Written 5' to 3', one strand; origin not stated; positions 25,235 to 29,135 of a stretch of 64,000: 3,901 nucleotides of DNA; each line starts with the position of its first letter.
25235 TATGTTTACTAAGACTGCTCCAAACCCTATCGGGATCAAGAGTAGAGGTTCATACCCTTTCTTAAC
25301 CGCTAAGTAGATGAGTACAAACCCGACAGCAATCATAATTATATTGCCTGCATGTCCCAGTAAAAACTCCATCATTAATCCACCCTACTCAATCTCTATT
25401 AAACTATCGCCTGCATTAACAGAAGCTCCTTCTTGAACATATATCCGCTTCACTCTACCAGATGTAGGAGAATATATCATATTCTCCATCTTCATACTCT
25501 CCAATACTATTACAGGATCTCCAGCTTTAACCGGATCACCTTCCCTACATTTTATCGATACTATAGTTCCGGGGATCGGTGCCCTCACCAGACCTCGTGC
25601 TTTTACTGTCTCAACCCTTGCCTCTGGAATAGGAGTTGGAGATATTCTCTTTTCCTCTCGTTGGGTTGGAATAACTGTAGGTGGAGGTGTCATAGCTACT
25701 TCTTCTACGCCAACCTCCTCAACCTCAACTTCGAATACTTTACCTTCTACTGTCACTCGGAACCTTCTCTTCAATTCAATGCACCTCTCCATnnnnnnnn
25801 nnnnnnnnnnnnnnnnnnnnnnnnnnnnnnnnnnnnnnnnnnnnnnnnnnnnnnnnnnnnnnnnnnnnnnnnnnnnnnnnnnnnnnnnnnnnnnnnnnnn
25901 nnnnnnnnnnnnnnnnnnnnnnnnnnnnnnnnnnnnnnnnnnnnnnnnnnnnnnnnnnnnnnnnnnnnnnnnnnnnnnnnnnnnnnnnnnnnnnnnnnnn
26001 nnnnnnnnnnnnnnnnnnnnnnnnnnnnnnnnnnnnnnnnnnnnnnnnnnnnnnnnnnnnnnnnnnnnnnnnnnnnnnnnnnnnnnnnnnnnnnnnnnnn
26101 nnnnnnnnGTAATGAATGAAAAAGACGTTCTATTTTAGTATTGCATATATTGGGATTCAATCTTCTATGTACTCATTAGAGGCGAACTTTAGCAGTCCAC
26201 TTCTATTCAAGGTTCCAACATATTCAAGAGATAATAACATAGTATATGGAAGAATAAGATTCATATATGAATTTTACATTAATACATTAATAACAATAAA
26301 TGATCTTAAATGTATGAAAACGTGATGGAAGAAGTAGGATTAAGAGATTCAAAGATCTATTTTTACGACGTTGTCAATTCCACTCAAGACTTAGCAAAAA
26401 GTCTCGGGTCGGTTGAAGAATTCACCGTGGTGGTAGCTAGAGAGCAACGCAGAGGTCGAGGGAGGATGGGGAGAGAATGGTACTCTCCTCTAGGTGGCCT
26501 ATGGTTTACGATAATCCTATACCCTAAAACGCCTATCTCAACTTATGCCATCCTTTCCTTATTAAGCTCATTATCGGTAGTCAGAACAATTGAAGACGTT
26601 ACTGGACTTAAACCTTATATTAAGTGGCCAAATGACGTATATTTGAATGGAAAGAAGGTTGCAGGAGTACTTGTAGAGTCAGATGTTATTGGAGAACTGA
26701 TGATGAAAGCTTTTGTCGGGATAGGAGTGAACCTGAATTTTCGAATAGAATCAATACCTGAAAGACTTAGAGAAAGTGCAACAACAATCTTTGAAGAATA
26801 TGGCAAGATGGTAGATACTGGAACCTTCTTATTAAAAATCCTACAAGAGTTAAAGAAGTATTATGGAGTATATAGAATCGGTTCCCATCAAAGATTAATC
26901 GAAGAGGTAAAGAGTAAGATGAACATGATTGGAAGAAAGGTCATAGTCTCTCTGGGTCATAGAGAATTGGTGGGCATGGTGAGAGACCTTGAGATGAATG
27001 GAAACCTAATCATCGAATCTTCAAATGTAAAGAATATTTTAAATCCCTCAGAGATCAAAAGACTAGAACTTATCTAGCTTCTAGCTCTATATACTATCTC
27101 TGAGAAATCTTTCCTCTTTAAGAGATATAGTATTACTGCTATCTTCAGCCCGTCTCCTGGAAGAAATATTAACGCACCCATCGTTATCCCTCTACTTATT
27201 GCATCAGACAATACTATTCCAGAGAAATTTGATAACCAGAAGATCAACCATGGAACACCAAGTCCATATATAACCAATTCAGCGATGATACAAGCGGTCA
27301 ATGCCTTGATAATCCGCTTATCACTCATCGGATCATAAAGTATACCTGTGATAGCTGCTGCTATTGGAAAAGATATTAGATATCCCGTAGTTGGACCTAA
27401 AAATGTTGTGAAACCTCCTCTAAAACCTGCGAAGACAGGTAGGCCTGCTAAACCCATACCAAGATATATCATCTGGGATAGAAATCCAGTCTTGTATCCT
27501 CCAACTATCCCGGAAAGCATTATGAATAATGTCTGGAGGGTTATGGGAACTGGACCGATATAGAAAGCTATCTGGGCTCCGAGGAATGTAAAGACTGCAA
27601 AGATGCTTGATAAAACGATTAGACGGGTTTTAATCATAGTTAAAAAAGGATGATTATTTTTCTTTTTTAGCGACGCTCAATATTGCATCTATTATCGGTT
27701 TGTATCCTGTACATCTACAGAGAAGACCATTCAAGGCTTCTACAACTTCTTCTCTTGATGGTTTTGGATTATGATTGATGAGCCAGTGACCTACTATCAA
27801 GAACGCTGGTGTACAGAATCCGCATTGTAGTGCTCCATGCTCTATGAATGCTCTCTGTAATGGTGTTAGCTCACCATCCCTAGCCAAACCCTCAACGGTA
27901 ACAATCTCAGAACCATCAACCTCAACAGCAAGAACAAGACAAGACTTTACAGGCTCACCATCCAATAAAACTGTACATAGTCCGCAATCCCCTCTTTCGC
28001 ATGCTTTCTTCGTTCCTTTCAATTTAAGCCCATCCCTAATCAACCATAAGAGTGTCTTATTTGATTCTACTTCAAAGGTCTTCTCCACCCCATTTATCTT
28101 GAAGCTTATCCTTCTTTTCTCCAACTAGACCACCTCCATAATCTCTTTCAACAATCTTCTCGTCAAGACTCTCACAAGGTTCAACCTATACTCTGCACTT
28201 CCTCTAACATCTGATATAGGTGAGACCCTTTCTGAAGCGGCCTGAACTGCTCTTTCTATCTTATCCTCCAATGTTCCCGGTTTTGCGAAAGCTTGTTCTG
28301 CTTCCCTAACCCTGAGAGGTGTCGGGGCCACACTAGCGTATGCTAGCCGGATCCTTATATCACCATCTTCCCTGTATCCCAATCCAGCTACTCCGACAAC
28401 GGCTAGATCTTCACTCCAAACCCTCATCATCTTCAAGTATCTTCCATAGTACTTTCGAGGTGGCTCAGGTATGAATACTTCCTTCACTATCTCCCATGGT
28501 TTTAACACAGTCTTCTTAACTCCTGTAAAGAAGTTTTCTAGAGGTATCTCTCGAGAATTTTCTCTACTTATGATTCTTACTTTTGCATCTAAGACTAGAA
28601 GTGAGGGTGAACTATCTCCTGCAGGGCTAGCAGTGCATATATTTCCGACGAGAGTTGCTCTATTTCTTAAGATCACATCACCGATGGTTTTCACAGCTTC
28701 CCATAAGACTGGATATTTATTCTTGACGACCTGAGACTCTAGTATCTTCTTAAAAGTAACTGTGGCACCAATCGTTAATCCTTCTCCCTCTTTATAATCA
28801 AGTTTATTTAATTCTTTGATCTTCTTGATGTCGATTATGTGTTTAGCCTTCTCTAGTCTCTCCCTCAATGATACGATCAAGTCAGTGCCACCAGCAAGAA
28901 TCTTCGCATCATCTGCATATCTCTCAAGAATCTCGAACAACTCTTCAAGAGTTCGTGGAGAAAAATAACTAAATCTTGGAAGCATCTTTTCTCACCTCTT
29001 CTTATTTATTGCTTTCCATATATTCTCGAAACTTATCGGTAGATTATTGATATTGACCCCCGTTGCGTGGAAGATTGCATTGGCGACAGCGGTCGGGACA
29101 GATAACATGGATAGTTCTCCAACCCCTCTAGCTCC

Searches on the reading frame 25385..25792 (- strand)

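Call 57: search_protein_families(library=pfam, proteins=[window:25385-25792:-], max_evalue=0.00001)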
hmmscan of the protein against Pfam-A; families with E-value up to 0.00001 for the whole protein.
window:25385-25792:- (135 aa): 5 families
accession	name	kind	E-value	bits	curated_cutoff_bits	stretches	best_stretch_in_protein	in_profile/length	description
PF00364.28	Biotin_lipoyl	-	5.7e-19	68.2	22.1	1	69-134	3-73/73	Biotin-requiring enzyme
PF13533.13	Biotin_lipoyl_2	-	2.4e-15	56.3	29.8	1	108-135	5-32/32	Biotin-lipoyl like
PF13437.12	HlyD_3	-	1.4e-09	39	22.2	0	69-98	2-31/106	HlyD family secretion protein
PF16576.10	HlyD_D23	-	4.1e-07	29.9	30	0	104-134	109-139/214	Barrel-sandwich domain of CusB or HlyD membrane-fusion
PF01597.25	GCV_H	-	4.3e-06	27.1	22.2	0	84-115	41-72/122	Glycine cleavage H-protein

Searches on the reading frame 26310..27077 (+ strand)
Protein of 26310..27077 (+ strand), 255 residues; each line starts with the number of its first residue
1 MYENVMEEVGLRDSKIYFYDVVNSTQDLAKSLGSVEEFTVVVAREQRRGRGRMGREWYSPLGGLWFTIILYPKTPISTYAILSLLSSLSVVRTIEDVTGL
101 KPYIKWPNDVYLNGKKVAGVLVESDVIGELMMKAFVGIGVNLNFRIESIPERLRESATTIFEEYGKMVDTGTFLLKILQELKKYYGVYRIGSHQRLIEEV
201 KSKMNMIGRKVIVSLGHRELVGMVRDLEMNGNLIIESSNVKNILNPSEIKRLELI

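Call 57: search_protein_families(library=pfam, proteins=[window:26310-27077:+], max_evalue=0.00001)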
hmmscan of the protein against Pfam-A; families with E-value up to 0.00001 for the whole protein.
window:26310-27077:+ (255 aa): 1 family
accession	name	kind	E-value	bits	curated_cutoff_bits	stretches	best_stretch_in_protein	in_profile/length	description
PF03099.24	BPL_LplA_LipB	-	1e-22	80.9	21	1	20-141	3-133/133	Biotin/lipoate A/B protein ligase family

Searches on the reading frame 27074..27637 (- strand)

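Call 7: search_protein_families(library=pfam, proteins=[window:27074-27637:-])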
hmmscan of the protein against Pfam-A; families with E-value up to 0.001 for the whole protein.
window:27074-27637:- (187 aa): 1 family
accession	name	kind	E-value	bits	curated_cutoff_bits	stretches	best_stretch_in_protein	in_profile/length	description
PF02632.19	BioY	-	2.8e-39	134.7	25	1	27-175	1-137/140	BioY family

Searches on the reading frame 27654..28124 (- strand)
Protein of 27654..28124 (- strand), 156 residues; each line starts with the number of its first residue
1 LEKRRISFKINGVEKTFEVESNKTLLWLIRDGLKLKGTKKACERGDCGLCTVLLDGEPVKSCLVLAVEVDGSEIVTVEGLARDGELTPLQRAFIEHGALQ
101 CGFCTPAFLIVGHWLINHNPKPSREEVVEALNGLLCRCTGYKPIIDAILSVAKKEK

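Call 7: search_protein_families(library=pfam, proteins=[window:27654-28124:-])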
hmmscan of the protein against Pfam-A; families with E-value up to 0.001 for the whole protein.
window:27654-28124:- (156 aa): 3 families
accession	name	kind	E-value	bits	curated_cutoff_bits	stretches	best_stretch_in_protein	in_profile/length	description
PF01799.25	Fer2_2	-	2e-28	98.8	30.3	1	76-148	1-74/75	[2Fe-2S] binding domain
PF00111.32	Fer2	-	1.1e-08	35.3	21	1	8-62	1-55/77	2Fe-2S iron-sulfur cluster binding domain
PF13085.11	Fer2_3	-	0.00023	21.6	27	1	40-80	50-89/107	2Fe-2S iron-sulfur cluster binding domain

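Call 10: find_encoding_contigs(protein=window:27654-28124:-, flank=10000, max_places=10)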
Protein window:27654-28124:- (156 aa): no gene with exactly this product is on record in the collection.

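Call 12: find_related_loci(query=window:27654-28124:-, collection=genome_contigs, flank=6000)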
Query window:27654-28124:- (156 aa) in genome_contigs; peptide patterns used: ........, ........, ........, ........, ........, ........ (x = any residue, [..] = any of these).
599 stretches matched a pattern (row limit reached: there are more); 543 encode a relative of the query (tblastn E <= 1e-3); the best 80 are kept; 80 distinct loci.
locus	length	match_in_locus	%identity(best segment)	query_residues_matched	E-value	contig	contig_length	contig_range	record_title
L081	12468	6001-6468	87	1-156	6e-90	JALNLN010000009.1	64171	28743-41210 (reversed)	MAG: Candidatus Geocrenenecus dongiae isolate ZZQ.bins.17.201803 NODE_299_length_64171_cov_21.019674, whole genome shotg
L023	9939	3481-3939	67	1-153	7e-69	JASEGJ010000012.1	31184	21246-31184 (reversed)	MAG: Candidatus Hodarchaeaceae archaeon isolate Yes49-31 NODE_12_length_31184_cov_22.637926, whole genome shotgun sequen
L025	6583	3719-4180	62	1-154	2e-64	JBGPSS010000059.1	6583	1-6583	MAG: Candidatus Hadarchaeia archaeon isolate OBJ1_062018_130_12 k141_903843_length_6583_cov_9.0000, whole genome shotgun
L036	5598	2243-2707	68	1-155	3e-64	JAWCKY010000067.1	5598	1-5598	MAG: Candidatus Hadarchaeales archaeon isolate JZ-2_201705_bins_157 JZ-2_201705_bins_157_scaffold_67, whole genome shotg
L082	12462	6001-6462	60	1-154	9e-64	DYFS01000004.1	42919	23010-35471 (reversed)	MAG TPA_asm: Candidatus Hadarchaeum sp. isolate BE2011_56_16 Afr_mines_BE2011_312_length_42919_cov_6_674739, whole genom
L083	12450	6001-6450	61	4-153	8e-60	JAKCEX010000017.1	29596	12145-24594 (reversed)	MAG: Candidatus Geocrenenecus arthurdayi isolate LGB-05.bin.6 NODE_481_length_29596_cov_94.147862, whole genome shotgun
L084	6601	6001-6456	59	3-154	6e-57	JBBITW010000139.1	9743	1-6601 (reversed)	MAG: Deltaproteobacteria bacterium isolate RSS170216_bin_405 NODE_6982_length_9743_cov_6.359414, whole genome shotgun se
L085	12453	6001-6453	55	5-156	2e-54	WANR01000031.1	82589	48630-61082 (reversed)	MAG: Desulfurococcales archaeon isolate S141_84_esom k151_291019, whole genome shotgun sequence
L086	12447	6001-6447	57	3-152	5e-54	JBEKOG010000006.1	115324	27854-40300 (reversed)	MAG: Verrucomicrobiota bacterium isolate SPRUCE 435 SPRUCE_435_6, whole genome shotgun sequence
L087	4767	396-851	55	4-155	5e-53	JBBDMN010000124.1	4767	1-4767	MAG: Gaiellaceae bacterium isolate LejiaB_68_25 Lejia_B_22958_length_4767_cov_13, whole genome shotgun sequence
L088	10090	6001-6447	54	6-154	1e-52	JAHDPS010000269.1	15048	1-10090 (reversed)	MAG: Bacillota bacterium isolate SM1-B18.1 k141_39984, whole genome shotgun sequence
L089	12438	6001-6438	54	3-148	8e-52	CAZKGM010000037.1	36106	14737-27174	MAG TPA_asm: uncultured Thermoanaerobaculia bacterium isolate binchicken_co163_178 genome assembly, contig: NODE_1565_le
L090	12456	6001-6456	53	3-154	2e-51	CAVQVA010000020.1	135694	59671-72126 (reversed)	MAG: uncultured Actinomycetes bacterium isolate MFD10007.bin.3.89 genome assembly, contig: contig_40749, whole genome sh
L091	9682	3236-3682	54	4-152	4e-51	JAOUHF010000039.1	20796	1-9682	MAG: Thermoleophilia bacterium isolate 4_1_May_SF_Bin55 4_1_May_SF_Bin55_scaffold_900_c1, whole genome shotgun sequence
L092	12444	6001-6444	54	5-152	3e-51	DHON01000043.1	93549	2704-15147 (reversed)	MAG TPA_asm: Firmicutes bacterium UBA5389 UBA5389_contig_1985, whole genome shotgun sequence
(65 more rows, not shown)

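Call 31: search_protein_families(library=ncbifam, proteins=[window:27654-28124:-], max_evalue=1e-10)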
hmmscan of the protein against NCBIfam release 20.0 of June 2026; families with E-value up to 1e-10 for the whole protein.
window:27654-28124:- (156 aa): 11 families
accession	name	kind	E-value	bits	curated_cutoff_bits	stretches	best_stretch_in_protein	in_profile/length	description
NF041020.1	glyceraldDH_gamma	equivalog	2.2e-54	183.4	290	1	2-154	9-161/164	glyceraldehyde dehydrogenase subunit gamma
NF043084.2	XdhC_XDHase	equivalog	3.6e-49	166.1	217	1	5-150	2-148/151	xanthine dehydrogenase subunit XdhC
NF045668.1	pterin_aldehy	equivalog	9.7e-48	162.9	1100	1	7-153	4-153/905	molybdopterin-dependent aldehyde oxidoreductase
TIGR03198.1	pucE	equivalog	4.7e-46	156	254.3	1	3-153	1-150/151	xanthine dehydrogenase subunit E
TIGR03193.1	4hydroxCoAred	equivalog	1.7e-44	151.3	257.8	1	7-149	3-145/148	4-hydroxybenzoyl-CoA reductase subunit gamma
NF008514.0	PRK11433.1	equivalog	2.8e-41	141.4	322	1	4-107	51-154/218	aldehyde dehydrogenase iron-sulfur subunit PaoA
NF007387.0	PRK09908.1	equivalog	3.2e-38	130.7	212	1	4-154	7-158/159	xanthine dehydrogenase iron sulfur-binding subunit XdhC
TIGR02963.1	xanthine_xdhA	equivalog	1.1e-37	129.8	467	1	11-153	6-159/468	xanthine dehydrogenase small subunit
TIGR03311.1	Se_dep_XDH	equivalog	3.3e-37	128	830.45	1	8-152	3-144/848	selenium-dependent xanthine dehydrogenase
TIGR02969.1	mam_aldehyde_ox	subfamily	2.8e-25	88.1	1912.3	1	8-153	5-162/1330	aldehyde oxidase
TIGR03313.1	Se_sel_red_Mo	hypoth_equivalog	1.3e-14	52.9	1101.9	1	9-151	2-144/951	molybdopterin-dependent oxidoreductase Mo/Fe-S-binding subunit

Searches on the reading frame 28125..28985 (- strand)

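Call 7: search_protein_families(library=pfam, proteins=[window:28125-28985:-])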
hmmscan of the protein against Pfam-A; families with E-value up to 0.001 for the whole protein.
window:28125-28985:- (286 aa): 2 families
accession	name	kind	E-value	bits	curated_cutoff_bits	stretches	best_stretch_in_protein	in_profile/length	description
PF00941.27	FAD_binding_5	-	3.3e-52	177.2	27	1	4-174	2-169/170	FAD binding domain in molybdopterin dehydrogenase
PF03450.22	CO_deh_flav_C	-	1.2e-17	64.4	25.5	1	184-281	3-101/102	CO dehydrogenase flavoprotein C-terminal domain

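Call 31: search_protein_families(library=ncbifam, proteins=[window:28125-28985:-], max_evalue=1e-10)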
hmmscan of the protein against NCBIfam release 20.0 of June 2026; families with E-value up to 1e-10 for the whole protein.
window:28125-28985:- (286 aa): 8 families
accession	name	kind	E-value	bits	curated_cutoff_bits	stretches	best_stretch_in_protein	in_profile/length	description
NF041019.1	glyceraldDH_beta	equivalog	5.1e-66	222.8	350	1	3-281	4-279/280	glyceraldehyde dehydrogenase subunit beta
NF043083.1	XdhB_XDHase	equivalog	1.2e-63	214.9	310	1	6-284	6-285/289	xanthine dehydrogenase subunit XdhB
NF007427.0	PRK09971.1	equivalog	1.8e-62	211.2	287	1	6-284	6-285/292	xanthine dehydrogenase FAD-binding subunit XdhB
TIGR02963.1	xanthine_xdhA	equivalog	1.8e-52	178.5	467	1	7-278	195-464/468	xanthine dehydrogenase small subunit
TIGR03195.1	4hydrxCoA_B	equivalog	2.1e-34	119.1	404.55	2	2-118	2-116/321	4-hydroxybenzoyl-CoA reductase subunit beta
TIGR03199.1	pucC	equivalog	2.5e-26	92.6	306.05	1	10-259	1-246/264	xanthine dehydrogenase subunit C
TIGR03312.1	Se_sel_red_FAD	hypoth_equivalog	2.8e-23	82.4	241.5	1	7-281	4-249/257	molybdopterin-dependent oxidoreductase FAD-binding subunit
TIGR02969.1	mam_aldehyde_ox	subfamily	1.8e-14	52.2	1912.3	1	4-270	236-514/1330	aldehyde oxidase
